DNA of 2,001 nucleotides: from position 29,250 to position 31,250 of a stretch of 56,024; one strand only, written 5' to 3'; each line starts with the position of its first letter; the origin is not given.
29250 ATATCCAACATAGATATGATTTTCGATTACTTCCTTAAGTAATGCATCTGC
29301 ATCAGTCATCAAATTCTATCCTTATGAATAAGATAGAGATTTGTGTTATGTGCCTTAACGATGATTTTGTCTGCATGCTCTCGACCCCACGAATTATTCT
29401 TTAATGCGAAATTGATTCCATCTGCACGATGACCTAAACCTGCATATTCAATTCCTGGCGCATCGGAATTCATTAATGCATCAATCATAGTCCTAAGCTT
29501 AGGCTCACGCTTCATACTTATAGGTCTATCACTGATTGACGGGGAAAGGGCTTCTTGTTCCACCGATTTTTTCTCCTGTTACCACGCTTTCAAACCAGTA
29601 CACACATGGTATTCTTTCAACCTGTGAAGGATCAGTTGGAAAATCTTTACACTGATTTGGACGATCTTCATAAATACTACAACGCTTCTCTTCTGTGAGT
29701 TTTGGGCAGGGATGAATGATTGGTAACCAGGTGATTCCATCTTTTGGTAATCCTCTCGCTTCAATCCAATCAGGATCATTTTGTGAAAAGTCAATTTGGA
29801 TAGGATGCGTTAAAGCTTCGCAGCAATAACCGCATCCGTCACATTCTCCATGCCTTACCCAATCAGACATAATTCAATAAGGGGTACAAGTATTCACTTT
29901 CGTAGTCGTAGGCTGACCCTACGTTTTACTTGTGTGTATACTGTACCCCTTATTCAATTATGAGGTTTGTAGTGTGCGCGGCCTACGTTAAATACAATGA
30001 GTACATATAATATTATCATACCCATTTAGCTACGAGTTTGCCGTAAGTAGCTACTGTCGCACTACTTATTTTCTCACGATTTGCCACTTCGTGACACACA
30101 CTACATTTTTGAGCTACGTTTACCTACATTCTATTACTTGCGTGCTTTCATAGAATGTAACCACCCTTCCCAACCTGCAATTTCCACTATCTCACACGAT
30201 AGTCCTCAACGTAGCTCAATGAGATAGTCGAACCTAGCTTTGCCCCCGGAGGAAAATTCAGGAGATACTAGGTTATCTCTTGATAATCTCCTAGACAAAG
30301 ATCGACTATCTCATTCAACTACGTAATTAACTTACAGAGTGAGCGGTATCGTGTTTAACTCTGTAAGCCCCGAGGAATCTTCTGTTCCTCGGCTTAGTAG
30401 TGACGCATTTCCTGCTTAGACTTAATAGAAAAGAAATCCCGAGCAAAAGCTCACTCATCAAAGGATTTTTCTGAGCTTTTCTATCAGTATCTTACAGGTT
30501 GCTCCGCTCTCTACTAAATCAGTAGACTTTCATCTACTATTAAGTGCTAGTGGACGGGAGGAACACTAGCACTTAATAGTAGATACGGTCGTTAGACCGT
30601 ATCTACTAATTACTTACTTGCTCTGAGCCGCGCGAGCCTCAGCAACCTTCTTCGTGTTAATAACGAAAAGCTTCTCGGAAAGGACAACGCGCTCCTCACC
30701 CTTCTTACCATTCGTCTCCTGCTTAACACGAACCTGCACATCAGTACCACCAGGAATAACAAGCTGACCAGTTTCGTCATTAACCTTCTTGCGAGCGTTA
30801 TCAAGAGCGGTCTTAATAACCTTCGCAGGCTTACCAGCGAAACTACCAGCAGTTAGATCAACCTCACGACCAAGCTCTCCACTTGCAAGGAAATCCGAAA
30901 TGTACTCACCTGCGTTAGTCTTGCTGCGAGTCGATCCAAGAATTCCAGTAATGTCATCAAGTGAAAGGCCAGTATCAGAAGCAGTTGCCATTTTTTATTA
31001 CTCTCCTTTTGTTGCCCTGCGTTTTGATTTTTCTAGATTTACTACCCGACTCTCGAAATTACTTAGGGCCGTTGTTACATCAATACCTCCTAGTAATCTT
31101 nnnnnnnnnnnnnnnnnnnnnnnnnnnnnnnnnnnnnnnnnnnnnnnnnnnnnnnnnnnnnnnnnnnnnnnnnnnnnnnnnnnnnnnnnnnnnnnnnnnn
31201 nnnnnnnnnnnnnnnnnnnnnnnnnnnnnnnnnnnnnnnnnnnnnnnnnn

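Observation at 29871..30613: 743-bp ORF-free, hairpin-dense locus in the middle of the early arm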

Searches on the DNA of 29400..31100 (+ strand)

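Call 5: search_dna_similar(query=window:29400-31100:+, collection=phages, mode=distant, max_rows=40)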
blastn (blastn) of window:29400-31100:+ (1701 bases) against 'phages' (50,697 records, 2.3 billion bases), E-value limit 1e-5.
No match.

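Call 6: search_rna_families(source=window, start=29700, end=30800, threshold=evalue, max_evalue=10)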
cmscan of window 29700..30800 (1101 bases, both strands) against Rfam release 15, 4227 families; matches with E-value up to 10: 8.
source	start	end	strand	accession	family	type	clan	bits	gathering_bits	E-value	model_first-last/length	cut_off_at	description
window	30533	30583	-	RF04128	MIR8562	Gene; miRNA;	-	23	211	0.1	1-242/242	no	MIR8562 microRNA precursor family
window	30559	30622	-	RF01816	RsaA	Gene; sRNA;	-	22.9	50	0.29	1-134/134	no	RNA Staph. aureus A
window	30573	30628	+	RF01467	rli36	Gene; sRNA;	-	21.2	50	0.82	1-84/84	no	Listeria sRNA rli36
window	29867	29967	+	RF04158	mir-568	Gene; miRNA;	-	20.9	75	1.6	1-93/93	no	mir-568 microRNA precursor family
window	30232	30306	-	RF04082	mir-54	Gene; miRNA;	-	20.8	70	0.33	1-88/88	no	mir-54 microRNA precursor family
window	30530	30584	-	RF04130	MIR7996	Gene; miRNA;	-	19.5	119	1.1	1-190/190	no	MIR7996 microRNA precursor family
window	29709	29728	+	RF01973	H19_2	Gene; lncRNA;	-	12.3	50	3.1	50-69/69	no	H19 conserved region 2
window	30109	30219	-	RF00373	RNaseP_arch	Gene; ribozyme;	CL00002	9.4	84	4.1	1-288/288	no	Archaeal RNase P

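Call 28: search_rna_families(sources=[L006, L007, L008, L009, L010, L011, L012, L013, L015, L016, L017, L018, L020], threshold=gathering)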
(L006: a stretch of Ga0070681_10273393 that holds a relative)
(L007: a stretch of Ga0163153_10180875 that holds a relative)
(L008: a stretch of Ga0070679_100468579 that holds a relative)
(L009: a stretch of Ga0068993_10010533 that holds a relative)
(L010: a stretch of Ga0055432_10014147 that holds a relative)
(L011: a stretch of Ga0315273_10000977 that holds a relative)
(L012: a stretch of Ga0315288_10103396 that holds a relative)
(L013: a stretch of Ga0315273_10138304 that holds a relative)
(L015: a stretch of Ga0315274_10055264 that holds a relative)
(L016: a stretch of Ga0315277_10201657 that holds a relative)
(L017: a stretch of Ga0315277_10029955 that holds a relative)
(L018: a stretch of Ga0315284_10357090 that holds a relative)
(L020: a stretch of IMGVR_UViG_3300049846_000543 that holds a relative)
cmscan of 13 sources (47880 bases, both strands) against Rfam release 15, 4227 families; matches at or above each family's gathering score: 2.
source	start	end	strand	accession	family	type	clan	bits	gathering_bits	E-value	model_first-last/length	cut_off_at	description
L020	3850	3920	+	RF00005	tRNA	Gene; tRNA;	CL00001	74.2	29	1.6e-14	1-71/71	no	tRNA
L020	2954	3026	+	RF00005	tRNA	Gene; tRNA;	CL00001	56.9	29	9.4e-10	1-71/71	no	tRNA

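Call 33: search_rna_families(sources=[L021, L022, L024, L025, L027], threshold=gathering)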
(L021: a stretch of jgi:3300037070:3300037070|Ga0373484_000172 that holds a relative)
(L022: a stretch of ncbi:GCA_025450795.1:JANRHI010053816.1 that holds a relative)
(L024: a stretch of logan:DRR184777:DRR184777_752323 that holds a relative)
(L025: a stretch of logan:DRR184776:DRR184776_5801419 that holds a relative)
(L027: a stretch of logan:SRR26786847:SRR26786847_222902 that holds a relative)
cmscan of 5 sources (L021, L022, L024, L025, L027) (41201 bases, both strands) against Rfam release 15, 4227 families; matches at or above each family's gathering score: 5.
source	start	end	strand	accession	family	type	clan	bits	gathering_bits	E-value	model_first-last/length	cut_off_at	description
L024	7209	7281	+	RF00005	tRNA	Gene; tRNA;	CL00001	74.3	29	1.3e-14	1-71/71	no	tRNA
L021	6802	6874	+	RF00005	tRNA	Gene; tRNA;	CL00001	70.6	29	1.3e-13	1-71/71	no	tRNA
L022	5175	5247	+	RF00005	tRNA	Gene; tRNA;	CL00001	70.6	29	1.3e-13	1-71/71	no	tRNA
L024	6704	6775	+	RF00005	tRNA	Gene; tRNA;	CL00001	63.6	29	1.2e-11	1-71/71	no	tRNA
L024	6960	7031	+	RF00005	tRNA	Gene; tRNA;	CL00001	63.1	29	1.6e-11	1-71/71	no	tRNA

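Call 63: build_rna_model(alignment_id=A2)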
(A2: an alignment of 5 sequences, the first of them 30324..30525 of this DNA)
Model R1 built from alignment A2 (5 sequences, 220 columns); structure: RNAalifold consensus.
model positions 199; base pairs 47; branch points 2; effective number of sequences 1.92; information 0.59 bits per position. Calibrated on 0.2 Mb of random sequence (short: E-values are rough).
structure used (alignment columns):
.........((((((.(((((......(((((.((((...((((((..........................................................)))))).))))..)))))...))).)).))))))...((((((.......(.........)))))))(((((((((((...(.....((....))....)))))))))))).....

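Call 64: search_with_rna_model(model_id=R1, sources=[window, L006, L007, L008, L009, L010, L011, L012, L013, L014, L015, L016, L017, L018, L019, L020, L021, L024, L025, L027, L030, L031, L032, L033, L034, L035, L036, L037, L038], max_evalue=10)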
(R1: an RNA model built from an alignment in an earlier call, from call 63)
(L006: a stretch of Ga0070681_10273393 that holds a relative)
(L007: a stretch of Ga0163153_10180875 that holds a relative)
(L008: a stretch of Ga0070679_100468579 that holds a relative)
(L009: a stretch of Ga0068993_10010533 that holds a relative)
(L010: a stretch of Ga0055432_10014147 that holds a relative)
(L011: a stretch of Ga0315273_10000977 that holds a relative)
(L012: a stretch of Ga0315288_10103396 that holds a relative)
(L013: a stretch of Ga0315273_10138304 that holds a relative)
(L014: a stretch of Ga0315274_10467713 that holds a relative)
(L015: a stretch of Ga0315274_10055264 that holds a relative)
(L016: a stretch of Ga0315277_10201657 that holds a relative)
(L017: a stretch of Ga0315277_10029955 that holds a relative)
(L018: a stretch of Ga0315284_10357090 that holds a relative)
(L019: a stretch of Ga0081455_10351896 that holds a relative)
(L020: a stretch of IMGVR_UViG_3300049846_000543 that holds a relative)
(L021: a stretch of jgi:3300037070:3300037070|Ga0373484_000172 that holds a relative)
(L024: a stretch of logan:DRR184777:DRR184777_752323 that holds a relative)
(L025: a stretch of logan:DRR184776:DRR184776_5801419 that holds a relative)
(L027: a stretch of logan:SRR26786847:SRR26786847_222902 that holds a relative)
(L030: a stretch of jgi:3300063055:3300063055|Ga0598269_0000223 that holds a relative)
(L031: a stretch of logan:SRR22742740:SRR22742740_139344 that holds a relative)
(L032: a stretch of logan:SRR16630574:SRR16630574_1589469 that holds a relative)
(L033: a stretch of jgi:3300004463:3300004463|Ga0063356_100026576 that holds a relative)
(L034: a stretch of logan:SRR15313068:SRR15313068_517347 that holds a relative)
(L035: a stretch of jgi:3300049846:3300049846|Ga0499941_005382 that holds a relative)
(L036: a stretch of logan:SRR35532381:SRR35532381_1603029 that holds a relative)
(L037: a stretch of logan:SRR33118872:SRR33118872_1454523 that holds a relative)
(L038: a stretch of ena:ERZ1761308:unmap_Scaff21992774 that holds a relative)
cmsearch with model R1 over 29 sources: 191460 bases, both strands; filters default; matches with E-value up to 10: 7.
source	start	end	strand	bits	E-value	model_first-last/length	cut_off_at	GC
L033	2750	2948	+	210.1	8e-49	1-199/199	no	0.39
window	30325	30525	-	169.4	6.7e-39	1-199/199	no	0.41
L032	5472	5643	+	168.7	9.8e-39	1-199/199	no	0.44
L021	5752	5962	+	166.6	3.1e-38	1-199/199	no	0.42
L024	5603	5782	+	166.1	4.2e-38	1-199/199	no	0.43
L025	1407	1586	+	166.1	4.2e-38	1-199/199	no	0.43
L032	6691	6709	+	9.1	7.2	166-184/199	no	0.37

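Call 68: search_rna_families(sources=[L030, L031, L032, L033, L034, L035, L037], threshold=gathering)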
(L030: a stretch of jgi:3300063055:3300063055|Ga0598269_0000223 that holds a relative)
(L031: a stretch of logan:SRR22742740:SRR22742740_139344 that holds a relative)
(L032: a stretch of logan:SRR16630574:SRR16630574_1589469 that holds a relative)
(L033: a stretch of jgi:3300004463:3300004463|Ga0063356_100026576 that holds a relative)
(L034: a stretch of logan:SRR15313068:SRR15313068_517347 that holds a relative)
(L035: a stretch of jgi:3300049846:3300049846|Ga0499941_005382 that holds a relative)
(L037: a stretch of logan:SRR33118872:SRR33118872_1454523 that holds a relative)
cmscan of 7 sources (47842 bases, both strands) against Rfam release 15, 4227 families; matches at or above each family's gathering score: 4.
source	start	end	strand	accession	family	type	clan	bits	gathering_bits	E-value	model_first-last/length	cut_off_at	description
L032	7202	7274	+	RF00005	tRNA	Gene; tRNA;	CL00001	73.6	29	2.4e-14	1-71/71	no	tRNA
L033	4138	4210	+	RF00005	tRNA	Gene; tRNA;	CL00001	70.4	29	1.9e-13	1-71/71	no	tRNA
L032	7048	7119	+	RF00005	tRNA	Gene; tRNA;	CL00001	67.1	29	1.5e-12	1-71/71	no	tRNA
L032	6837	6908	+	RF00005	tRNA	Gene; tRNA;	CL00001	60.3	29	1.1e-10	1-71/71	no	tRNA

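Call 73: search_rna_families(sources=[L039, L033, L021, L032, L006, L034, L030, L031], threshold=evalue, max_evalue=1)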
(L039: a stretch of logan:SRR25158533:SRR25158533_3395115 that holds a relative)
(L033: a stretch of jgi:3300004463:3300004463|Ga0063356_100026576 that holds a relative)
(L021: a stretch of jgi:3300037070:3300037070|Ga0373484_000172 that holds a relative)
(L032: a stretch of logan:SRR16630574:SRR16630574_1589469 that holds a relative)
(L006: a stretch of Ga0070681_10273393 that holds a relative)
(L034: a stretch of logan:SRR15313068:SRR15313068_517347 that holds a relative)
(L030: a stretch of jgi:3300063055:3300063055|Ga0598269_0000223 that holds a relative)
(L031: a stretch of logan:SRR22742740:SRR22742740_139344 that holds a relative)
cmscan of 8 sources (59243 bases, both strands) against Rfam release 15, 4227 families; matches with E-value up to 1: 8.
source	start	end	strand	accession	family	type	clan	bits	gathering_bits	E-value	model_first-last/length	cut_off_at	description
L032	7202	7274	+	RF00005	tRNA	Gene; tRNA;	CL00001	73.6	29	3e-14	1-71/71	no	tRNA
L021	6802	6874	+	RF00005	tRNA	Gene; tRNA;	CL00001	70.6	29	1.9e-13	1-71/71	no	tRNA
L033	4138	4210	+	RF00005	tRNA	Gene; tRNA;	CL00001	70.4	29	2.3e-13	1-71/71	no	tRNA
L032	7048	7119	+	RF00005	tRNA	Gene; tRNA;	CL00001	67.1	29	1.8e-12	1-71/71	no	tRNA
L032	6837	6908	+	RF00005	tRNA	Gene; tRNA;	CL00001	60.3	29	1.3e-10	1-71/71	no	tRNA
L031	5470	5529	+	RF03241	mir-1789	Gene; miRNA;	-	27.7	88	0.091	1-63/63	no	mir-1789 microRNA precursor family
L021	6802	6875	-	RF04354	Plastid-ycf2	Cis-reg;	-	26.1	65.7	0.39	1-75/75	no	Plastid-ycf2 5UTR RNA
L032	7202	7275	-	RF04354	Plastid-ycf2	Cis-reg;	-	25.8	65.7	0.45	1-75/75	no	Plastid-ycf2 5UTR RNA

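Call 109: search_with_rna_model(model_id=R1, sources=[L039, L040, L041], max_evalue=10)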
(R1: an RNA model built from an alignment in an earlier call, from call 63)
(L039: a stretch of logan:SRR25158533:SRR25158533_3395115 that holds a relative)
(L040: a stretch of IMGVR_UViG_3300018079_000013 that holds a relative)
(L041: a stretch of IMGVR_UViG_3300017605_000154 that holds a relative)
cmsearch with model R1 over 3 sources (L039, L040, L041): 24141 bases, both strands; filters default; matches with E-value up to 10: 0.
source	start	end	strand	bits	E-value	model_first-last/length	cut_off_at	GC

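Call 113: build_rna_model(alignment_id=A7, structure=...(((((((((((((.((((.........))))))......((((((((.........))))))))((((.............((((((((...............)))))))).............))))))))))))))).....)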
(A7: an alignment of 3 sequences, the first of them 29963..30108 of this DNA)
Model R2 built from alignment A7 (3 sequences, 148 columns); structure: as given.
model positions 144; base pairs 37; branch points 2; effective number of sequences 1.05; information 0.589 bits per position. Calibrated on 0.2 Mb of random sequence (short: E-values are rough).
structure used (alignment columns):
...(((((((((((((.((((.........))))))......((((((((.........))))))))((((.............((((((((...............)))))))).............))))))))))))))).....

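Call 114: search_with_rna_model(model_id=R2, sources=[window, L006, L007, L008, L009, L010, L011, L012, L013, L014, L015, L016, L017, L018, L019, L020, L021, L024, L025, L027, L030, L031, L032, L033, L034, L035, L036, L037, L038, L039, L040, L041], max_evalue=1)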
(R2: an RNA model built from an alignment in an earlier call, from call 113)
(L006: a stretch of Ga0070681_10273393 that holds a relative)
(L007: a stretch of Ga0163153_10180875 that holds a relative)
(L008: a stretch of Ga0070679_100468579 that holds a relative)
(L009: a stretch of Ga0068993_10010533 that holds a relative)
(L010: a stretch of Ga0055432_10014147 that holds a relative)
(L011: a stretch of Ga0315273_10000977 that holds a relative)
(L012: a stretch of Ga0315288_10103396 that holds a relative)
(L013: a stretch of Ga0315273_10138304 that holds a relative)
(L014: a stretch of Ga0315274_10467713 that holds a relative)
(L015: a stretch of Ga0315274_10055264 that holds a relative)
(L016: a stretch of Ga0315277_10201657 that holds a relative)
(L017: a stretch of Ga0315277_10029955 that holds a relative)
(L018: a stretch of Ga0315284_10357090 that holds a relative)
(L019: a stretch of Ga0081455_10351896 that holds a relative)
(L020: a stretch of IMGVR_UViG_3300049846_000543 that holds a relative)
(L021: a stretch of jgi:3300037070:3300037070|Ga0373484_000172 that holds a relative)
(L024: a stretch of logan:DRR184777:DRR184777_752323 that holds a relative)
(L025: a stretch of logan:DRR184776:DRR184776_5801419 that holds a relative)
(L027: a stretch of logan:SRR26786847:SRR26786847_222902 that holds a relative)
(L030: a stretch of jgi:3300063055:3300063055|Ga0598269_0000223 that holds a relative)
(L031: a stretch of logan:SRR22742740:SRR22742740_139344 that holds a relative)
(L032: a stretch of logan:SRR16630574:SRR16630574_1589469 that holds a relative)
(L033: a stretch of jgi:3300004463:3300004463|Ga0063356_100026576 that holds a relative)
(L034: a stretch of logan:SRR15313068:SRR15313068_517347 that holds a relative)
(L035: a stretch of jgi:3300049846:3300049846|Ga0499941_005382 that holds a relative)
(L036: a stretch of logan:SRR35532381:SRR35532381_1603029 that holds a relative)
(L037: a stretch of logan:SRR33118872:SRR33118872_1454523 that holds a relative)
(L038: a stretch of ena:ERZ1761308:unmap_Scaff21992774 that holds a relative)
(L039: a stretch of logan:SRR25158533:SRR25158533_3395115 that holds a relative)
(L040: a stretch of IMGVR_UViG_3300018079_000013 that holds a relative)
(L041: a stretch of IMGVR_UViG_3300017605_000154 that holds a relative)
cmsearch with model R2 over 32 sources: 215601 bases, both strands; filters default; matches with E-value up to 1: 4.
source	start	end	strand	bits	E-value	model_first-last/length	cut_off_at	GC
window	29966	30108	-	164.1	4.7e-38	1-144/144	no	0.39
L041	537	674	-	145.3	2e-33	1-144/144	no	0.48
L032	6905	7046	+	144.6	2.9e-33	1-144/144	no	0.46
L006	1081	1209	+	16.7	0.079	1-144/144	no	0.52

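Call 117: search_with_rna_model(model_id=R2, sources=[L042, L043, L044], max_evalue=1, show_alignments=3)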
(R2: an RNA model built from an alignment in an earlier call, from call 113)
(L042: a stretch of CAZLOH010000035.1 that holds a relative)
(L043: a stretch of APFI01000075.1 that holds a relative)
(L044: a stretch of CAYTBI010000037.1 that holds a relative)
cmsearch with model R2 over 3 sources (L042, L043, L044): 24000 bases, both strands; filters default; matches with E-value up to 1: 0.
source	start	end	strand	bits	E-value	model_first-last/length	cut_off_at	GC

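Call 118: search_with_rna_model(model_id=R1, sources=[L042, L043, L044], max_evalue=1)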
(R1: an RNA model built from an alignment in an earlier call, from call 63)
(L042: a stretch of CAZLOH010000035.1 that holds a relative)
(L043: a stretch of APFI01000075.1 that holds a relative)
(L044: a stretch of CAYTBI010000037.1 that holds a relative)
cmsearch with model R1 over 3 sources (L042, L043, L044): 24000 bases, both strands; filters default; matches with E-value up to 1: 0.
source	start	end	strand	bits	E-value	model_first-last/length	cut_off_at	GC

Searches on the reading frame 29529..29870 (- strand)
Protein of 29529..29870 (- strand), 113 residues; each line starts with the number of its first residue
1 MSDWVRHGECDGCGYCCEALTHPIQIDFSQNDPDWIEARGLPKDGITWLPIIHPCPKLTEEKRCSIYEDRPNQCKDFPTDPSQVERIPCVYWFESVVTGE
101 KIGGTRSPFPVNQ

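Call 13: search_protein_families(library=pfam, proteins=[window:29529-29870:-], max_evalue=0.01)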
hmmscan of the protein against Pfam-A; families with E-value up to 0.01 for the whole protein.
window:29529-29870:- (113 aa): 1 family
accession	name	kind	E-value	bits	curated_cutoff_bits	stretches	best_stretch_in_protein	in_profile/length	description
PF03692.20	CxxCxxCC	-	4e-10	40.7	23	1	9-79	1-71/85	Putative zinc- or iron-chelating domain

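Call 14: search_protein_families(library=phrogs, proteins=[window:29529-29870:-], max_evalue=0.001)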
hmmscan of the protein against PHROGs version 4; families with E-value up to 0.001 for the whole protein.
window:29529-29870:- (113 aa): 1 family
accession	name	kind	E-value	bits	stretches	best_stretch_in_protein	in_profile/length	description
phrog_32498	-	unknown function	0.00086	20.3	0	3-83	20-106/140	-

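Call 91: search_protein_families(library=padloc, proteins=[window:29529-29870:-], max_evalue=0.01)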
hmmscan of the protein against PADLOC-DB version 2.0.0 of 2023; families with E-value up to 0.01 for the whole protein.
window:29529-29870:- (113 aa): 0 families
